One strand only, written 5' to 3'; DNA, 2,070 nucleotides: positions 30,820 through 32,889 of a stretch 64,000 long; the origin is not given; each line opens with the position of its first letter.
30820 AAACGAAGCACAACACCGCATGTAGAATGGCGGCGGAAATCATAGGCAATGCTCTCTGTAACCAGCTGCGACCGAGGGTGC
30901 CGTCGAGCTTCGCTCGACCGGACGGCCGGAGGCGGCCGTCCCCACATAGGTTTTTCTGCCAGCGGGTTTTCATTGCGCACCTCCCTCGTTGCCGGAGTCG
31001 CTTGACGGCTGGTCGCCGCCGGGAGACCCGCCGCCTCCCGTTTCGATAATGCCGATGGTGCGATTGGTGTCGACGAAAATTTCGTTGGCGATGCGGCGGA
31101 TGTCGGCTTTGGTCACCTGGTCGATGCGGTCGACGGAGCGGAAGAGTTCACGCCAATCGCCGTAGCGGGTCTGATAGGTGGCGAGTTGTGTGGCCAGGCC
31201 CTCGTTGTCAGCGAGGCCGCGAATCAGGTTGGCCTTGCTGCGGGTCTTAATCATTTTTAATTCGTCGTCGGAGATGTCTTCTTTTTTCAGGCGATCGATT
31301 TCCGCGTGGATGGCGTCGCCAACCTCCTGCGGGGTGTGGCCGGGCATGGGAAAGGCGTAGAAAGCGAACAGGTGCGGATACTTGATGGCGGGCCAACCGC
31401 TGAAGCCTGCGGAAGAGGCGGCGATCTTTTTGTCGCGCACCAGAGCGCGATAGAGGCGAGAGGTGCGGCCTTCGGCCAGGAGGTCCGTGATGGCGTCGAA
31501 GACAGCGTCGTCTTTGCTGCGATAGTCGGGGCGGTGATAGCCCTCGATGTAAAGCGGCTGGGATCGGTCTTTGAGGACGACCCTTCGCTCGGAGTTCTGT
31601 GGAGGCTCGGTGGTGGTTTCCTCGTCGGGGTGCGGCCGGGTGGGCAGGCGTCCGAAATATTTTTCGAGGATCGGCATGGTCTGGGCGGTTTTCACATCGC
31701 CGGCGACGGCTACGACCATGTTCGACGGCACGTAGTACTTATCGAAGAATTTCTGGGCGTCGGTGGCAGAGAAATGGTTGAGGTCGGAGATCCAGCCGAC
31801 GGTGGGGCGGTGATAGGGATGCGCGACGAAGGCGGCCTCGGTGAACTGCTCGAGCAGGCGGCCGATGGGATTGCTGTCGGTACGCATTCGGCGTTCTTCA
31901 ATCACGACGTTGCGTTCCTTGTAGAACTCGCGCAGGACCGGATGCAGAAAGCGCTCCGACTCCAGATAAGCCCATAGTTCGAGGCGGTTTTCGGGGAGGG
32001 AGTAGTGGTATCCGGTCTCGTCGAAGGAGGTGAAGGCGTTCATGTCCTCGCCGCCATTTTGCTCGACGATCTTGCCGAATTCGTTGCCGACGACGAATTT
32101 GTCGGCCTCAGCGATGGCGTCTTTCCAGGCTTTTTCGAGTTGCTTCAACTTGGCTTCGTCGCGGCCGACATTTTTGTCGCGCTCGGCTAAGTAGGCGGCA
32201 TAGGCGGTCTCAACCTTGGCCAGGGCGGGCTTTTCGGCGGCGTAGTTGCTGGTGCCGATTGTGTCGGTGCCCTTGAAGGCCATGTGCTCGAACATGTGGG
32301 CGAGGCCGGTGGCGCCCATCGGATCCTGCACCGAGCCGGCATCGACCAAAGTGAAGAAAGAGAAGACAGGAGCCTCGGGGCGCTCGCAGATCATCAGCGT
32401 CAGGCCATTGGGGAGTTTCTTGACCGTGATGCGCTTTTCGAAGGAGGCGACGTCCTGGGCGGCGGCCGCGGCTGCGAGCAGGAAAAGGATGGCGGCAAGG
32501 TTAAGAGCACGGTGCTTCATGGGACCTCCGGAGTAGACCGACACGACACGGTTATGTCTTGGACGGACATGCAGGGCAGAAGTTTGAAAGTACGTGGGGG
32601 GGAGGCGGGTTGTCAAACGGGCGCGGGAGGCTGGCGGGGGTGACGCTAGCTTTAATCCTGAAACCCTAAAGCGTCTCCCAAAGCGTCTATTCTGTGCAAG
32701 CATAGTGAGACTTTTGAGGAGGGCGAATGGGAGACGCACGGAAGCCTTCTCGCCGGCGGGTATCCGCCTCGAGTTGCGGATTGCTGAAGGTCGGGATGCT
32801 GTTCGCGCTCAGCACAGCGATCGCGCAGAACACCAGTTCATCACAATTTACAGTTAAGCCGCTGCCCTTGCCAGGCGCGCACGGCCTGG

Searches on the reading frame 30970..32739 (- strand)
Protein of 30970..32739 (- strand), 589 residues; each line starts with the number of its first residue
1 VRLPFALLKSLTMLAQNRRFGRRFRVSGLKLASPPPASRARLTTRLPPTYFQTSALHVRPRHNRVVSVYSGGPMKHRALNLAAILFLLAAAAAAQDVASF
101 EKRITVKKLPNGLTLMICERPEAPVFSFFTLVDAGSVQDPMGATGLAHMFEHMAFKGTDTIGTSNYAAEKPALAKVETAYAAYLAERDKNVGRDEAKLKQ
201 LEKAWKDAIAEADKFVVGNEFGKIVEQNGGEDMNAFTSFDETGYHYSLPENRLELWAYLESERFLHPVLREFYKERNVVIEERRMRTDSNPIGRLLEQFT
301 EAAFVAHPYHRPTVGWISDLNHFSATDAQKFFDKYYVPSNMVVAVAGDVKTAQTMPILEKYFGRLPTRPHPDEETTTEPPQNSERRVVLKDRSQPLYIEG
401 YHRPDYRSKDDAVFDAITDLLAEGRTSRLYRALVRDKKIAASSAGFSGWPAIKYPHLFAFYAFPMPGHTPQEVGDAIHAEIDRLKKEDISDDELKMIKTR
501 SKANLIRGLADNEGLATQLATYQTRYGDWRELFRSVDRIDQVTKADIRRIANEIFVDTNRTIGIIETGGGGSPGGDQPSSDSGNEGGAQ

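Call 86: search_protein_families(library=pfam, proteins=[window:30970-32739:-], max_evalue=0.0001)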
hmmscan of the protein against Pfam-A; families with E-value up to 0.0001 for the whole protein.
window:30970-32739:- (589 aa): 2 families
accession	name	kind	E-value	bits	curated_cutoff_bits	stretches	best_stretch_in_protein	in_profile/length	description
PF05193.26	Peptidase_M16_C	-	8.9e-31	107.6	23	1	323-499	2-179/181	Peptidase M16 inactive domain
PF00675.25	Peptidase_M16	-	4e-15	56.4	22.3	2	131-167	18-54/149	Insulinase (Peptidase family M16)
